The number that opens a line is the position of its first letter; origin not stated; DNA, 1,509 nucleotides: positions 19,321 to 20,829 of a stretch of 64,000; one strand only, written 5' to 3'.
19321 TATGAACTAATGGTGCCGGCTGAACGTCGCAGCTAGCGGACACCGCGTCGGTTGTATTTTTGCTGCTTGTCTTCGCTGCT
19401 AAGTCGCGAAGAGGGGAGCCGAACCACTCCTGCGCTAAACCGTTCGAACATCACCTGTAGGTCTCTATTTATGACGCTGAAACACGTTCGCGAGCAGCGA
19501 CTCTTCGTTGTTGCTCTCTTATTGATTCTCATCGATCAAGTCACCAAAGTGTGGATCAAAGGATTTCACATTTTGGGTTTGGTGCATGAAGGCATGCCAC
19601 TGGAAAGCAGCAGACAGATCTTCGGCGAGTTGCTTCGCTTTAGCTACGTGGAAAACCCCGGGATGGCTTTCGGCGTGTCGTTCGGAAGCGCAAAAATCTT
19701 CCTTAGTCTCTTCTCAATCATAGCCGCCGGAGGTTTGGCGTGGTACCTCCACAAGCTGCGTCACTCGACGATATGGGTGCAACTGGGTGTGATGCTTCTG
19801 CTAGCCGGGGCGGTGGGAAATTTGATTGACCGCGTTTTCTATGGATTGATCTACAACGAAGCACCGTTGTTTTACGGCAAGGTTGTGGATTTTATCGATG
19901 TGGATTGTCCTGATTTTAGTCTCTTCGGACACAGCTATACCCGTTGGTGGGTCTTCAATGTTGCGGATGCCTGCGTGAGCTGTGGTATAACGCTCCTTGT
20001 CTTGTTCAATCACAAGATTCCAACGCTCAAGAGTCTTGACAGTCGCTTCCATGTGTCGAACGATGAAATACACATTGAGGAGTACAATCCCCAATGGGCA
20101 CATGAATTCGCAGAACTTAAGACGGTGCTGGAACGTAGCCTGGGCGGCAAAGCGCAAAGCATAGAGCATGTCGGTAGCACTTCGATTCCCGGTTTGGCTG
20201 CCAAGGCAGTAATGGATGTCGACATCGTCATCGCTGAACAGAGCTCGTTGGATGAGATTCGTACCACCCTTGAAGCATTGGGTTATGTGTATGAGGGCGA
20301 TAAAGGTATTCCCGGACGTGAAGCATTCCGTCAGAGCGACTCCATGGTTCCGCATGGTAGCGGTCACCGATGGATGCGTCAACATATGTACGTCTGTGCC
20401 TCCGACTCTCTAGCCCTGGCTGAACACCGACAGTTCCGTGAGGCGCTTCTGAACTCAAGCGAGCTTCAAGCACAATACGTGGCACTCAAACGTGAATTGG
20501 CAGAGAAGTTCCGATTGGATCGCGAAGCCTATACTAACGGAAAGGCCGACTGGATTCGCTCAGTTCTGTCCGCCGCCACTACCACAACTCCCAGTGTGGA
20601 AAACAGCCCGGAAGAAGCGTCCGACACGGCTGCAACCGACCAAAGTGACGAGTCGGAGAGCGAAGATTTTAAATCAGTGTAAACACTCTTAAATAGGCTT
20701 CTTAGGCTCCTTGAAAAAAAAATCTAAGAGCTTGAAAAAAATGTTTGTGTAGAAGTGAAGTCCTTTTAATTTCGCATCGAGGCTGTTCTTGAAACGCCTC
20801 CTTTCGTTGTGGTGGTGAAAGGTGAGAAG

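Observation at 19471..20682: In-frame fusion of lipoprotein signal peptidase II with a GrpB-family domain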

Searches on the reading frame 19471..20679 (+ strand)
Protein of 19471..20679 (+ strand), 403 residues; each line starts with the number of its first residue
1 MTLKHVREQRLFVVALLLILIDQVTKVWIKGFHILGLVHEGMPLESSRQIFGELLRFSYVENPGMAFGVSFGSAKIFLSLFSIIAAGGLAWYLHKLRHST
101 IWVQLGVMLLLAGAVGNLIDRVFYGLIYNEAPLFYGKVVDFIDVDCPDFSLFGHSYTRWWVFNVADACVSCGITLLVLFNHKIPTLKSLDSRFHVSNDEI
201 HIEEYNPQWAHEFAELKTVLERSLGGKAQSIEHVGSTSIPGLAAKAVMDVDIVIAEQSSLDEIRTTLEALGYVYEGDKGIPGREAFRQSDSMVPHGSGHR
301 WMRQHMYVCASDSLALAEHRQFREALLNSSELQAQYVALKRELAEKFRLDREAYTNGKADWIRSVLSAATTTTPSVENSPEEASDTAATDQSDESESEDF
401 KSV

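Call 3: search_protein_families(library=pfam, proteins=[window:19471-20679:+], max_evalue=0.01)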
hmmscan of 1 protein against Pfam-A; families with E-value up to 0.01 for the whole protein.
window:19471-20679:+ (403 aa): 2 families
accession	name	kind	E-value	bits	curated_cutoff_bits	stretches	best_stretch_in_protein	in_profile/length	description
PF04229.20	GrpB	-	1.1e-41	143.2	25.5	1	200-366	2-157/159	GrpB protein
PF01252.23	Peptidase_A8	-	1.5e-35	122.9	25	1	14-178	1-138/142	Signal peptidase (SPase) II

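Call 4: search_protein_families(library=ncbifam, proteins=[window:19471-20679:+], max_evalue=0.01)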
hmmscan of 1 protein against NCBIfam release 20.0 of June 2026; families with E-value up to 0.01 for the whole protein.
window:19471-20679:+ (403 aa): 22 families
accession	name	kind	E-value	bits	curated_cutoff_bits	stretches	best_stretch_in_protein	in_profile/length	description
NF011369.0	PRK14788.1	equivalog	1.4e-32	112.8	200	1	9-187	4-199/213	lipoprotein signal peptidase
NF011368.0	PRK14787.1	equivalog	8e-27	94.3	177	1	10-184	3-157/167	lipoprotein signal peptidase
NF002879.0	PRK03333.1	equivalog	1.1e-18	67.5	215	1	185-372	197-387/395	dephospho-CoA kinase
TIGR00077.1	lspA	equivalog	2.7e-17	63.2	73.95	1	11-178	12-152/164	signal peptidase II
NF011355.0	PRK14773.1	subfamily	3.4e-17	63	218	1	45-180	67-186/206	lipoprotein signal peptidase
NF011352.0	PRK14770.1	equivalog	4.9e-17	61.9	223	1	12-178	20-160/173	lipoprotein signal peptidase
NF011371.0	PRK14790.1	equivalog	5.7e-17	62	202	1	12-180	13-152/169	lipoprotein signal peptidase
NF011364.0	PRK14783.1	equivalog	3e-14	53.5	212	1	43-178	39-174/182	lipoprotein signal peptidase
NF011353.0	PRK14771.1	equivalog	3.3e-14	53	241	1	12-184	16-159/179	lipoprotein signal peptidase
NF011354.0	PRK14772.1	equivalog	5.3e-12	45.5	321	1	15-179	32-167/190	lipoprotein signal peptidase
NF011366.0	PRK14785.1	subfamily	8.3e-12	45.4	256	1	10-178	43-187/198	lipoprotein signal peptidase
NF011350.0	PRK14768.1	equivalog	5.7e-11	42.9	210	1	13-129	5-110/148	lipoprotein signal peptidase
NF011349.0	PRK14766.1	equivalog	8.5e-10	38.5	264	1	18-180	30-176/202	lipoprotein signal peptidase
NF011360.0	PRK14779.1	subfamily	1.4e-09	38.1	177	1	44-181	35-154/163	lipoprotein signal peptidase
NF011367.0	PRK14786.1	equivalog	2.2e-09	37.7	190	1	12-178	5-140/154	lipoprotein signal peptidase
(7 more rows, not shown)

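Call 5: find_homologous_proteins(query=window:19471-20679:+, max_evalue=0.00001)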
Query window:19471-20679:+ (403 aa): 1858 proteins with E <= 0.00001 among 8000 candidates; the best 120 are listed.
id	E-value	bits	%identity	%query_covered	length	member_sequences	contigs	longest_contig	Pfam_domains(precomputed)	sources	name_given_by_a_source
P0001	4.4e-269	910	100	100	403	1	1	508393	PF01252.24,PF04229.21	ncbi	-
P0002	2.6e-183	628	72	91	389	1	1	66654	PF01252.24,PF04229.21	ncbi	-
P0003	4.5e-171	587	67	95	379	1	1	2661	PF01252.24,PF04229.21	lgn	-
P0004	1.2e-162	560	64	95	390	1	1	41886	PF01252.24,PF04229.21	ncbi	-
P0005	4.3e-143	495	56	96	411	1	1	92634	PF01252.24,PF04229.21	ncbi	-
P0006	2.8e-128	446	51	98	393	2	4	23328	PF01252.24,PF04229.21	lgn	-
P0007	1.4e-109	385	59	70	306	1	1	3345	PF01252.24,PF04229.21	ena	-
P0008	1.5e-84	302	67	51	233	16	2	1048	PF01252.24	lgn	-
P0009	1.9e-84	302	70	45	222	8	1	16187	PF01252.24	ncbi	ncbi:MAG: signal peptidase II [Candidatus Kapaibacterium sp.]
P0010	1.9e-83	299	68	46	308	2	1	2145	PF01252.24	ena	-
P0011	3.4e-82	295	68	45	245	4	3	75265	PF01252.24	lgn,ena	-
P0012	2.7e-81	292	63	47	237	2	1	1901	PF01252.24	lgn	-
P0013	3.5e-80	288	68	45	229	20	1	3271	PF01252.24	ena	-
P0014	3.8e-75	271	63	46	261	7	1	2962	PF01252.24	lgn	-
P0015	1.7e-70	256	58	48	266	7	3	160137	PF01252.24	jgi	jgi:signal peptidase II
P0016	1.1e-69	254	59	49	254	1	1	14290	PF01252.24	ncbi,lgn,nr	ncbi:MAG: signal peptidase II [Candidatus Kapabacteria bacterium]|nr:signal peptidase II [Candidatus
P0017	6.6e-68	248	61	45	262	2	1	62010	PF01252.24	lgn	-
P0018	3.5e-67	245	62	40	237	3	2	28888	PF01252.24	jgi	jgi:signal peptidase II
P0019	5.7e-67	245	56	47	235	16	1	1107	PF01252.24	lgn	-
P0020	2.0e-66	243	53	50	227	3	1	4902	PF01252.24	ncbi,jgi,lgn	-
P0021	9.0e-65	237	57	46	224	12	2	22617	PF01252.24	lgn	-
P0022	1.3e-64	237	58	45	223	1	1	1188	PF01252.24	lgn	-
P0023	2.0e-64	236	53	49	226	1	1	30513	PF01252.24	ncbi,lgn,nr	ncbi:MAG: signal peptidase II [Candidatus Kapaibacterium sp.]|nr:MAG: signal peptidase II [Candidatu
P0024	7.5e-64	234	56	45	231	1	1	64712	PF01252.24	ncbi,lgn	-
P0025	2.4e-63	233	57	46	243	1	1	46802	PF01252.24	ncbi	-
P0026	7.2e-62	228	48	57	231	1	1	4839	PF01252.24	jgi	jgi:signal peptidase II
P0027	2.0e-61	226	54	47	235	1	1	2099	PF01252.24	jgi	jgi:signal peptidase II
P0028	1.2e-60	224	56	46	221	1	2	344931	PF01252.24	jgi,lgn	jgi:signal peptidase II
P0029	1.5e-60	223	56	45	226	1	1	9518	PF01252.24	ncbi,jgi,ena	ncbi:MAG: signal peptidase II [Bacteroidota bacterium]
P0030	5.6e-60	222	56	47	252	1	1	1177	PF01252.24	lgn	-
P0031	8.0e-60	221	44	48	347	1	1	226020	PF04229.21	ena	-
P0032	4.7e-59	218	52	48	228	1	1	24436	PF01252.24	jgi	jgi:signal peptidase II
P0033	5.4e-59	218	52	45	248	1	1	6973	PF01252.24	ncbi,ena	-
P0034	4.1e-58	215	46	44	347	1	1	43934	PF04229.21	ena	-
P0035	4.7e-58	215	49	46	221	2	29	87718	PF01252.24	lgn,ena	-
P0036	5.5e-58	215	54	45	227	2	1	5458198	PF01252.24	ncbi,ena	-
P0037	5.8e-58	215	54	45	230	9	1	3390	PF01252.24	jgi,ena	jgi:signal peptidase II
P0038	8.7e-58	214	54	45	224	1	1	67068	PF01252.24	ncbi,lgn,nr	ncbi:MAG: signal peptidase II [Candidatus Kapabacteria bacterium]|nr:signal peptidase II [Candidatus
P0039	1.3e-57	214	49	48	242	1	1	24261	PF01252.24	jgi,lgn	-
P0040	1.5e-57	214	54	45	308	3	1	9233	PF01252.24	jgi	jgi:signal peptidase II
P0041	2.0e-57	213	49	46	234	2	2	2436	PF01252.24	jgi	jgi:signal peptidase II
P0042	3.4e-57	212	55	44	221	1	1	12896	PF01252.24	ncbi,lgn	-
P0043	1.1e-56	211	48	59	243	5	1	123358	PF01252.24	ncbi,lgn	-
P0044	1.5e-56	210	52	47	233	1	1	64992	PF01252.24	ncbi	-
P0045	1.6e-56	210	51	49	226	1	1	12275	PF01252.24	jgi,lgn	-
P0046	2.1e-56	210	52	48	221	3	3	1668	PF01252.24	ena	-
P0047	3.1e-56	209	51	49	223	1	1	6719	PF01252.24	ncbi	-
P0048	6.9e-56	208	52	45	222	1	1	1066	PF01252.24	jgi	jgi:signal peptidase II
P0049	7.3e-56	208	50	51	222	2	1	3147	PF01252.24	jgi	jgi:signal peptidase II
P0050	9.8e-56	208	50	48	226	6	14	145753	PF01252.24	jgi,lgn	jgi:signal peptidase II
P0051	1.2e-55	207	52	44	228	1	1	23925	PF01252.24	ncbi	-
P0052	1.9e-55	207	45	44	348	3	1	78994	PF04229.21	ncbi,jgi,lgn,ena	-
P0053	2.7e-55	206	52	46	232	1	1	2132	PF01252.24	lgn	-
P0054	3.2e-55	206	49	48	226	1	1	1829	PF01252.24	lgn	-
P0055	4.3e-55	205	52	45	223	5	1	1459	PF01252.24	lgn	-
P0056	8.4e-55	204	44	43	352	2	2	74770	PF04229.21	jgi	-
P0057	1.5e-54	204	51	45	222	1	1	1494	PF01252.24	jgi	jgi:signal peptidase II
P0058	1.8e-54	203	51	42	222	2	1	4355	PF01252.24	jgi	jgi:signal peptidase II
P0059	1.9e-54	203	51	48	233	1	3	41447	PF01252.24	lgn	-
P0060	2.0e-54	203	46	48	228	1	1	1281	PF01252.24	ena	-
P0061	2.8e-54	203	48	49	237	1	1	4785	PF01252.24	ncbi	-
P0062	2.9e-54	203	51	45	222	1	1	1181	PF01252.24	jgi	-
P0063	5.2e-54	202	50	45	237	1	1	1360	PF01252.24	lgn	-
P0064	5.4e-54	202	51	47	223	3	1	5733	PF01252.24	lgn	-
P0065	5.4e-54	202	53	44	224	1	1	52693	PF01252.24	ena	-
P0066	1.8e-53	200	51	43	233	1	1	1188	PF01252.24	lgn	-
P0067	2.7e-53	200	51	43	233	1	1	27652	PF01252.24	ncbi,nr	ncbi:MAG: signal peptidase II [Melioribacteraceae bacterium]|nr:signal peptidase II [Melioribacterac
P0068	3.6e-53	199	53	43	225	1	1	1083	PF01252.24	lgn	-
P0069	3.6e-53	199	51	43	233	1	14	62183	PF01252.24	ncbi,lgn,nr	ncbi:MAG: signal peptidase II [Melioribacteraceae bacterium]|nr:signal peptidase II [Melioribacterac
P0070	3.9e-53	199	51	48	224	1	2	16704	PF01252.24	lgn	-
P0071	4.7e-53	199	51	43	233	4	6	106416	PF01252.24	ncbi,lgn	-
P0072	4.8e-53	199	50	43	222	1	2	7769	PF01252.24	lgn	-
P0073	5.1e-53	199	54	42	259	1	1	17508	PF01252.24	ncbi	-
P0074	8.3e-53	198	52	43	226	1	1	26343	PF01252.24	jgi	jgi:signal peptidase II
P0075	9.6e-53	198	50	45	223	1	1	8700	PF01252.24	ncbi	-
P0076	9.8e-53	198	52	43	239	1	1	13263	PF01252.24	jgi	-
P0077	1.0e-52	198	47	49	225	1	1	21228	PF01252.24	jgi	jgi:signal peptidase II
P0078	1.3e-52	197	52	43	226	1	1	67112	PF01252.24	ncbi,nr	ncbi:MAG: signal peptidase II [Candidatus Kapabacteria bacterium]|nr:signal peptidase II [Candidatus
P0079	1.4e-52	197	48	46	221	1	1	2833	PF01252.24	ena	-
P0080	1.4e-52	197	47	51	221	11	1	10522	PF01252.24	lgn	-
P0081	1.7e-52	197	48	49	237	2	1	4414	PF01252.24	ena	-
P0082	2.7e-52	196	52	45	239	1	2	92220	PF01252.24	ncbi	-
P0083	3.2e-52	196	51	43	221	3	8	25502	PF01252.24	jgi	jgi:signal peptidase II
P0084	3.3e-52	196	51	44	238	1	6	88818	PF01252.24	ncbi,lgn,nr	ncbi:MAG: signal peptidase II [Ignavibacteriae bacterium]|nr:signal peptidase II [Ignavibacteria bac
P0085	3.7e-52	196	59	40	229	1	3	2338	PF01252.24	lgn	-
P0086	4.2e-52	196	50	43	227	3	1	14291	PF01252.24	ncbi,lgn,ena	-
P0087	7.7e-52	195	53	43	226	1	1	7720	PF01252.24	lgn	-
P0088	8.4e-52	195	47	49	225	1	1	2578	PF01252.24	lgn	-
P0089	9.1e-52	195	53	42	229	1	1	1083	PF01252.24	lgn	-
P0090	9.4e-52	194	51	44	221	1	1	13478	PF01252.24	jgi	jgi:signal peptidase II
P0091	9.7e-52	194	54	43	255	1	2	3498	PF01252.24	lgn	-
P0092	1.1e-51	194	52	41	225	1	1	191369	PF01252.24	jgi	-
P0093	1.1e-51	194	53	45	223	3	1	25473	PF01252.24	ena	-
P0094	1.3e-51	194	49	46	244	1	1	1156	PF01252.24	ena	-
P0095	1.5e-51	194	46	51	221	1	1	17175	PF01252.24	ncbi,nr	ncbi:MAG: signal peptidase II [Ignavibacteria bacterium]|nr:signal peptidase II [Ignavibacteria bact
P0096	2.0e-51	193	50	43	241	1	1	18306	PF01252.24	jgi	-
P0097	2.5e-51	193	47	47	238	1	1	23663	PF01252.24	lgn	-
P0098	3.4e-51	193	54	42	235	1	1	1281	PF01252.24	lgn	-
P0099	4.0e-51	192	51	43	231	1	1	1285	PF01252.24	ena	-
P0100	4.4e-51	192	53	44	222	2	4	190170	PF01252.24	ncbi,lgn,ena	-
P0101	4.8e-51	192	48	48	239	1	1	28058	PF01252.24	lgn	-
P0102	5.0e-51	192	51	43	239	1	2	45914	PF01252.24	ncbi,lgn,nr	ncbi:MAG: hypothetical protein SCALA702_35070 [Melioribacteraceae bacterium]|nr:MAG: hypothetical pr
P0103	5.7e-51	192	53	44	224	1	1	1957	PF01252.24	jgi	jgi:signal peptidase II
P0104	5.9e-51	192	49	45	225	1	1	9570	PF01252.24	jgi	jgi:signal peptidase II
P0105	6.5e-51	192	52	42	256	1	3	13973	PF01252.24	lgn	-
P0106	8.0e-51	191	46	48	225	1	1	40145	PF01252.24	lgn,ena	-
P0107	8.4e-51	191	51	44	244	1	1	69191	PF01252.24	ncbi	-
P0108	1.1e-50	191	51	44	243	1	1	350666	PF01252.24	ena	-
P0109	1.1e-50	191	47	47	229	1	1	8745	PF01252.24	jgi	jgi:signal peptidase II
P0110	1.1e-50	191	48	47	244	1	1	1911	PF01252.24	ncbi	-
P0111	1.2e-50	191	51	44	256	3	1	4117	PF01252.24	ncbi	-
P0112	1.4e-50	191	53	41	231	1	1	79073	PF01252.24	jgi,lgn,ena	-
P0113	1.7e-50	190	49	43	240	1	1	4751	PF01252.24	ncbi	-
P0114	2.1e-50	190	46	48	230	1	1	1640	PF01252.24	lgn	-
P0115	2.2e-50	190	50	44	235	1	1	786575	PF01252.24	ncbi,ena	-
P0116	2.2e-50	190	53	41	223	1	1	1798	PF01252.24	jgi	jgi:signal peptidase II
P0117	2.4e-50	190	48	48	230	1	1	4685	PF01252.24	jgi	-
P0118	2.7e-50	190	47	48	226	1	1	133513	PF01252.24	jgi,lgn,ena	-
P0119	2.9e-50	190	49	45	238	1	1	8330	PF01252.24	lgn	-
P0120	2.9e-50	190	47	43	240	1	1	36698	PF01252.24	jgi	jgi:signal peptidase II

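Call 8: search_solved_structures(query=window:19471-20679:+, max_evalue=0.01, show_alignments=4)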
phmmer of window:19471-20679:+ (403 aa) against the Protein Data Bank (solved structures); distinct sequences matched with E-value up to 0.01: 5.
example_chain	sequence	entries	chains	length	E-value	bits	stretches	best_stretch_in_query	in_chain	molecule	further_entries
2nrk_A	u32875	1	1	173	9.5e-19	70.9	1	200-366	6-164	Hypothetical protein GrpB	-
6ryo_A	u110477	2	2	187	2.5e-09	39.9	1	13-179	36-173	Lipoprotein signal peptidase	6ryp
6n39_A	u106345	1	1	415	4.7e-07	32.4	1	184-273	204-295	Dephospho-CoA kinase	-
9emz_A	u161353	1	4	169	7.1e-05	25.2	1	48-178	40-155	Lipoprotein signal peptidase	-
5dir_A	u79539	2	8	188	9.1e-05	24.9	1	48-178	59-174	Lipoprotein signal peptidase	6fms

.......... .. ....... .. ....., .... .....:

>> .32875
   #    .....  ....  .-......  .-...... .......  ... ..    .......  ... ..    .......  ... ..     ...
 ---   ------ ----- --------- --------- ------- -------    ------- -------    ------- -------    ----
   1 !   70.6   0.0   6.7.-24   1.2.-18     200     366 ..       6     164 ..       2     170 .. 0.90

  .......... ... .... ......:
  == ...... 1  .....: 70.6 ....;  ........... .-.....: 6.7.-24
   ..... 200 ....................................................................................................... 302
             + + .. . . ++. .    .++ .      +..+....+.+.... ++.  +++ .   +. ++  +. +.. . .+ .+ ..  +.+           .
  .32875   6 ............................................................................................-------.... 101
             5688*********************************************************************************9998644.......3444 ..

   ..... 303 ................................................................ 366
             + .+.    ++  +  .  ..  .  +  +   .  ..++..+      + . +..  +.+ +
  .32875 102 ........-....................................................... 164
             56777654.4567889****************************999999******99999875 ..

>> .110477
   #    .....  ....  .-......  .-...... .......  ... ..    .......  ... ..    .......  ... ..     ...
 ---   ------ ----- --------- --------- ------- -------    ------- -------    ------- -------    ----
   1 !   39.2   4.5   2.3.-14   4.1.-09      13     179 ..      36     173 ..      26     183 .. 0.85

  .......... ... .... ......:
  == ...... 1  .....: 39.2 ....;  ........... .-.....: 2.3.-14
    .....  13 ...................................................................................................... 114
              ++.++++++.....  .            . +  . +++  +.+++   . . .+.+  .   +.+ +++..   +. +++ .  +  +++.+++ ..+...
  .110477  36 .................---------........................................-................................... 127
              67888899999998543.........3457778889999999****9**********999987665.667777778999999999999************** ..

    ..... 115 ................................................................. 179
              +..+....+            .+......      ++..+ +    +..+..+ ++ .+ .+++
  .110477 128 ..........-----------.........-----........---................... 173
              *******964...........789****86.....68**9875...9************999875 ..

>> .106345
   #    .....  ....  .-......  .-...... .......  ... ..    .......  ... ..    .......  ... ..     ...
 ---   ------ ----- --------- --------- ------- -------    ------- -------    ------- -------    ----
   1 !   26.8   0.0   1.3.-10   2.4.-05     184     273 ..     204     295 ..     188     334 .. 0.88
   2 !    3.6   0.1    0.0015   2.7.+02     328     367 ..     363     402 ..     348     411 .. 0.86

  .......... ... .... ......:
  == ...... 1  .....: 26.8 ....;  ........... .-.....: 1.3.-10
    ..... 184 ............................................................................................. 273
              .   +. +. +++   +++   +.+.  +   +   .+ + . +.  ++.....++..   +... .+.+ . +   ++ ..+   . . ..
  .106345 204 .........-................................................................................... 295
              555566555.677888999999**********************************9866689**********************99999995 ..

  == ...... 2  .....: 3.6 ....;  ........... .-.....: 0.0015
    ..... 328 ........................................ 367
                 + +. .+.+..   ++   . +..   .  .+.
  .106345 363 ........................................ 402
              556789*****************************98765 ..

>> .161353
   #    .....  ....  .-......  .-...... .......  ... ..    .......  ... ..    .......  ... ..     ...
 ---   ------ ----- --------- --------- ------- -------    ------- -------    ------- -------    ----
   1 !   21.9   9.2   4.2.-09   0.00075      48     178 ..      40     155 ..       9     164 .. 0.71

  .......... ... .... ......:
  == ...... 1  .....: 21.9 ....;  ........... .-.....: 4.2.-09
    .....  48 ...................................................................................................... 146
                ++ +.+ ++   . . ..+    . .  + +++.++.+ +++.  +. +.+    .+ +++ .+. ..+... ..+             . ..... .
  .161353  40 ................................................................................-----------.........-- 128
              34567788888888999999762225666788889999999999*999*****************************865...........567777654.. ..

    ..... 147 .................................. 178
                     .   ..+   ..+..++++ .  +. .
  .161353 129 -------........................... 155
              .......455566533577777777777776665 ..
